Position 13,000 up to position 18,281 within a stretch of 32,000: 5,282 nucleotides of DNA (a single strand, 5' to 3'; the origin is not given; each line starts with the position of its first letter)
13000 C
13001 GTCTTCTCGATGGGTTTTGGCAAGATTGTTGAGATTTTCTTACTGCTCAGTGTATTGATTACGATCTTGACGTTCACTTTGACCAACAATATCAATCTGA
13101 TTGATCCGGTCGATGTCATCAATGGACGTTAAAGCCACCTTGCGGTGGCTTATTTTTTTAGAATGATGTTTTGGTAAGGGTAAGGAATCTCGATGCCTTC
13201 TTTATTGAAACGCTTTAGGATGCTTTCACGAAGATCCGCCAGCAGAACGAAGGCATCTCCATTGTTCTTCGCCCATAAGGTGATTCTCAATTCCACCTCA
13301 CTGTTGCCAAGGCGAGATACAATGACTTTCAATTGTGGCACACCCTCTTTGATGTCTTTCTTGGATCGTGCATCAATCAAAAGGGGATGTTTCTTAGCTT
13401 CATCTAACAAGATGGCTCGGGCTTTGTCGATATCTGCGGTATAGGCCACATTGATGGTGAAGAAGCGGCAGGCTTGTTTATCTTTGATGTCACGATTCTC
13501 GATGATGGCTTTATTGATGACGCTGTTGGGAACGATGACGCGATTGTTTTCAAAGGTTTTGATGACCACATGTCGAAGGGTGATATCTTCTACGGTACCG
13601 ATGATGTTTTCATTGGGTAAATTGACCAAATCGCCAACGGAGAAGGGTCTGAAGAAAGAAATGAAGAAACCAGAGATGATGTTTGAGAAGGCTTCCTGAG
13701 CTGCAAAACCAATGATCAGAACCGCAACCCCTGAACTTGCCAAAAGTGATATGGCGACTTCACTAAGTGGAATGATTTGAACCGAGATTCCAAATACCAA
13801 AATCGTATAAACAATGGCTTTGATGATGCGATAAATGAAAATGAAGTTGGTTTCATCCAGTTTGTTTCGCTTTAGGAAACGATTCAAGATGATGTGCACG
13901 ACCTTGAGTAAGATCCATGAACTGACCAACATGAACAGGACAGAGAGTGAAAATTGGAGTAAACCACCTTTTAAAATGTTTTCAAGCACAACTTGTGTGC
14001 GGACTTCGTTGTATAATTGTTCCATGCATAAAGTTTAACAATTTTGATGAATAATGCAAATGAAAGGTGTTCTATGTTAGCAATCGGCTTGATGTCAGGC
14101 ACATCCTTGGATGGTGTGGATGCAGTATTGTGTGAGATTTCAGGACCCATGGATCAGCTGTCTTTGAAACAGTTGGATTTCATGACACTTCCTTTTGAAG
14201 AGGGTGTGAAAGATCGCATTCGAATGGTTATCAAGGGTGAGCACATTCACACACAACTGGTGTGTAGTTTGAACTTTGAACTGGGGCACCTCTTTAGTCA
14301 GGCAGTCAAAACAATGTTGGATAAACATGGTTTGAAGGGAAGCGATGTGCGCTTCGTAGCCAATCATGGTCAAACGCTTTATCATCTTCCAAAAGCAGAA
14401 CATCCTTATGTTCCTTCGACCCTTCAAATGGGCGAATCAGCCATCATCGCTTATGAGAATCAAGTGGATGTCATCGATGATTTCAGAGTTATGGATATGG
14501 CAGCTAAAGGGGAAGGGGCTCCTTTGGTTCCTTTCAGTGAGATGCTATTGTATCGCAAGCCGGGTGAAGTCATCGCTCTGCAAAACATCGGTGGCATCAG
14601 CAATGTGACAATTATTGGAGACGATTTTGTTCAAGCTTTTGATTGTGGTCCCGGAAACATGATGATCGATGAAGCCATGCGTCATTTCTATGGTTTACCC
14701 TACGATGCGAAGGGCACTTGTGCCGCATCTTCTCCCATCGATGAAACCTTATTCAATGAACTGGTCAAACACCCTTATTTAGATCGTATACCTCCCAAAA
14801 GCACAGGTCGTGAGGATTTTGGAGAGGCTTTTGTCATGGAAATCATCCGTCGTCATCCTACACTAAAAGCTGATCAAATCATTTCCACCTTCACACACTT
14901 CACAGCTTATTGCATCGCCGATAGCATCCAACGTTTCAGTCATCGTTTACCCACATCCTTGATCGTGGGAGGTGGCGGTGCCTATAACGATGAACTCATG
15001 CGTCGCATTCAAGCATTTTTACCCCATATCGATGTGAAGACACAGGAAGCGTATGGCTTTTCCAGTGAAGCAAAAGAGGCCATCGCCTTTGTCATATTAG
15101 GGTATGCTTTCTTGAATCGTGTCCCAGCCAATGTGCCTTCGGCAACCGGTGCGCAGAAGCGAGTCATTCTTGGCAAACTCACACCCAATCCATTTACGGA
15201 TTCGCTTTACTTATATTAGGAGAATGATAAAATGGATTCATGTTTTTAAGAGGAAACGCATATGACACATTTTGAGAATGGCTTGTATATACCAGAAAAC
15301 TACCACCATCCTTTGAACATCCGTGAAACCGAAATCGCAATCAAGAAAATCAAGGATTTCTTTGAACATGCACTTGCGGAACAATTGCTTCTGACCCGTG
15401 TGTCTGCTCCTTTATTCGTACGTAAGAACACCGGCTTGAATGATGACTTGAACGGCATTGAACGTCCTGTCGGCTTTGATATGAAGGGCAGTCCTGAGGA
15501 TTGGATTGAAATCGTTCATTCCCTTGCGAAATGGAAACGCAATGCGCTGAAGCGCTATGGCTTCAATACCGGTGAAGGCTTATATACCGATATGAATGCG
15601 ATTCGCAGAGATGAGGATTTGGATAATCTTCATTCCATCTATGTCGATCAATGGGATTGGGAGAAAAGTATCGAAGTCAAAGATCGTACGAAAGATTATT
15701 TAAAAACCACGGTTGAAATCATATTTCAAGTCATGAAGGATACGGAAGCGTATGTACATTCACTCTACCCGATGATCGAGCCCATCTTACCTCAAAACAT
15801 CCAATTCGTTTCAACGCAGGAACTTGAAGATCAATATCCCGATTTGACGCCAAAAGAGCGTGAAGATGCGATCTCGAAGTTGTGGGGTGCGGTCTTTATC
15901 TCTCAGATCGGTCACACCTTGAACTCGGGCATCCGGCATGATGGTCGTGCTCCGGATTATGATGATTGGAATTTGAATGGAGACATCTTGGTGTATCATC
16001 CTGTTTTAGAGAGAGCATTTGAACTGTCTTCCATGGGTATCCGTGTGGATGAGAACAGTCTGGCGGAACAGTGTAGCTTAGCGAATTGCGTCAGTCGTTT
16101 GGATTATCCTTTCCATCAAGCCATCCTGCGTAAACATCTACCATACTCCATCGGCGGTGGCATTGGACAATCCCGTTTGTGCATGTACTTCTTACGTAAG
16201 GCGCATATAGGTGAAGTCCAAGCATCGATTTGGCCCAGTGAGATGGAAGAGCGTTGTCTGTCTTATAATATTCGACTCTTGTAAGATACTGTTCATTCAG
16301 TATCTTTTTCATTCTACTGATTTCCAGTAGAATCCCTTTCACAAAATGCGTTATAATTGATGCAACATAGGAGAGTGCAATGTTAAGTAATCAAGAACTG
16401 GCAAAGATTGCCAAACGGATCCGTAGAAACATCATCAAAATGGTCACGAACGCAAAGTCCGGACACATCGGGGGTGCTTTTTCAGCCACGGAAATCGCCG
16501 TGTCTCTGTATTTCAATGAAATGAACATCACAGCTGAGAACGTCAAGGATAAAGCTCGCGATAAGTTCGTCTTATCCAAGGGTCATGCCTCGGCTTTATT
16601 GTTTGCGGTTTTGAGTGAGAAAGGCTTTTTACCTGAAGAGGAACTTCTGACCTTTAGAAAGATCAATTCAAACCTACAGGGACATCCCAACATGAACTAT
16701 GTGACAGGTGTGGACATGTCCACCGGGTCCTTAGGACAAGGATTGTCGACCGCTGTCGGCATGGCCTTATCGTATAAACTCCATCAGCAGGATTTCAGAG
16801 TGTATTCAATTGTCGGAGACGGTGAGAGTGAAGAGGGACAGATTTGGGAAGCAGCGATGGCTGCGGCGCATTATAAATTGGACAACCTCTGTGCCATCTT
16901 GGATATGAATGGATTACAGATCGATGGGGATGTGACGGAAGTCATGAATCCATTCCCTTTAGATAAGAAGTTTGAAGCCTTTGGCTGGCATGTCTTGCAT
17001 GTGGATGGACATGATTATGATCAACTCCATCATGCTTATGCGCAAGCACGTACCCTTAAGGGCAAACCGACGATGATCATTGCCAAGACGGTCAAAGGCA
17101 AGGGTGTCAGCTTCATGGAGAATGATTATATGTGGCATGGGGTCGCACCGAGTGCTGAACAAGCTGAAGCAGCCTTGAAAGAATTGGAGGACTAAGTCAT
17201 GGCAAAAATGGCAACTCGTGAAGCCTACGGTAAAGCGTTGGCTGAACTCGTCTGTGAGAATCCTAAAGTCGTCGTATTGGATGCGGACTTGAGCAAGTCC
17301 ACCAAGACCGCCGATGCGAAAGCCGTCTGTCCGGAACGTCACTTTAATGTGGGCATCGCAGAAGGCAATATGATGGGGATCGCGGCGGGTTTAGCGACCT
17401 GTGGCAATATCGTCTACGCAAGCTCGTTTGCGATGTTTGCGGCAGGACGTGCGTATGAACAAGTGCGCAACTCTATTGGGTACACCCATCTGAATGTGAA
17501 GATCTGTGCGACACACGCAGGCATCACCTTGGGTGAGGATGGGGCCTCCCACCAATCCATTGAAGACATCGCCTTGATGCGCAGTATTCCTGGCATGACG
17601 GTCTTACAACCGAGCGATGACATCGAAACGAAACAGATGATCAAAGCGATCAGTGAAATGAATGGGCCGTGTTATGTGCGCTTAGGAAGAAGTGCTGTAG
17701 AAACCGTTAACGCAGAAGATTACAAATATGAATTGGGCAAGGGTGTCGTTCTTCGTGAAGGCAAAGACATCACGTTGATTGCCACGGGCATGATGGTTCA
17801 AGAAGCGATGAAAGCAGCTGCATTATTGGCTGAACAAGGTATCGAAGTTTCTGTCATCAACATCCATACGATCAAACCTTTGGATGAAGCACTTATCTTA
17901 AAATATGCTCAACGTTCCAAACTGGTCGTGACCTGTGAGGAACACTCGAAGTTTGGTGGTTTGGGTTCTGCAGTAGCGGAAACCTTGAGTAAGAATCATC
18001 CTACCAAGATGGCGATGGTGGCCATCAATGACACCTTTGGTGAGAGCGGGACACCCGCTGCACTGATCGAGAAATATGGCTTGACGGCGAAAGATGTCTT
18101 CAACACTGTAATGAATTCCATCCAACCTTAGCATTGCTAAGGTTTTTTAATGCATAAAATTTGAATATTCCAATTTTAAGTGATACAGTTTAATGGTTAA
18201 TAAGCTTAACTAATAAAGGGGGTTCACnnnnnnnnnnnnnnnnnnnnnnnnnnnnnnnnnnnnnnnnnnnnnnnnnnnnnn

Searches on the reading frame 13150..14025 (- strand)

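Call 68: search_protein_families(library=pfam, proteins=[window:13150-14025:-], max_evalue=0.0001)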
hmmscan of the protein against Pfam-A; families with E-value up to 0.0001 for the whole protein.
window:13150-14025:- (291 aa): 2 families
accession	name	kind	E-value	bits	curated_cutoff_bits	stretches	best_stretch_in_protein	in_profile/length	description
PF00924.24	MS_channel_2nd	-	4.5e-18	65.6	20.2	1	112-177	2-65/68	Mechanosensitive ion channel, beta-domain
PF21082.3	MS_channel_3rd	-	3.7e-13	50.1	21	1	189-280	3-88/88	Mechanosensitive ion channel MscS, C-terminal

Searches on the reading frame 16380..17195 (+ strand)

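Call 3: search_protein_families(library=pfam, proteins=[window:16380-17195:+], max_evalue=0.01)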
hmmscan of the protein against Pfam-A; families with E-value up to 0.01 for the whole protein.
window:16380-17195:+ (271 aa): 5 families
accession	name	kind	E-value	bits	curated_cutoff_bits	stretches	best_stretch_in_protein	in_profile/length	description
PF00456.26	Transketolase_N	-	1.6e-57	195.4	22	1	9-264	4-270/334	Transketolase, thiamine diphosphate binding domain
PF13292.11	DXP_synthase_N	-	4.8e-17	62.6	21.2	1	2-186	13-180/274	1-deoxy-D-xylulose-5-phosphate synthase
PF09364.15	XFP_N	-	5.8e-09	35.7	23.7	1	114-222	138-246/364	XFP N-terminal domain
PF00676.26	E1_dh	-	1.2e-05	24.9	22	1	115-239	100-226/300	Dehydrogenase E1 component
PF02775.26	TPP_enzyme_C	-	2.4e-05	24.6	21.9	1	106-233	20-149/151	Thiamine pyrophosphate enzyme, C-terminal TPP binding domain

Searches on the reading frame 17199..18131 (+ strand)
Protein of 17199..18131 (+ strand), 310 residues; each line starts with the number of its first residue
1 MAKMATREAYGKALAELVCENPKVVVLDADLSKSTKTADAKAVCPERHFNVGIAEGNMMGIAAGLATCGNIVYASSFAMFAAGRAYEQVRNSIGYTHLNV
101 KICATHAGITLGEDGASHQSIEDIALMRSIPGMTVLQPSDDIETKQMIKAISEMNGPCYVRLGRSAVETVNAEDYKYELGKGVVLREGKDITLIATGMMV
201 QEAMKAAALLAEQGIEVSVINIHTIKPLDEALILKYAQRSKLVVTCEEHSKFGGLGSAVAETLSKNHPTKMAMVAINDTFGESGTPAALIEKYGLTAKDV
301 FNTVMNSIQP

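Call 3: search_protein_families(library=pfam, proteins=[window:17199-18131:+], max_evalue=0.01)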
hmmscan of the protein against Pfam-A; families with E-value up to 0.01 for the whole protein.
window:17199-18131:+ (310 aa): 4 families
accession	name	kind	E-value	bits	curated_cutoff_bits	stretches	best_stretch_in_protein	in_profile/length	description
PF02779.29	Transket_pyr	-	6.6e-47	159.8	27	1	3-167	2-172/174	Transketolase, pyrimidine binding domain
PF02780.25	Transketolase_C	-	1.2e-36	125.8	25.9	1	180-300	1-124/124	Transketolase, C-terminal domain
PF22613.1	Transketolase_C_1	-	6.2e-10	39.7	27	1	188-296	11-113/113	Transketolase-like TK C-terminal domain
PF17147.9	PFOR_II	-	5.3e-07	30.4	27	1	190-269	2-81/102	Pyruvate:ferredoxin oxidoreductase core domain II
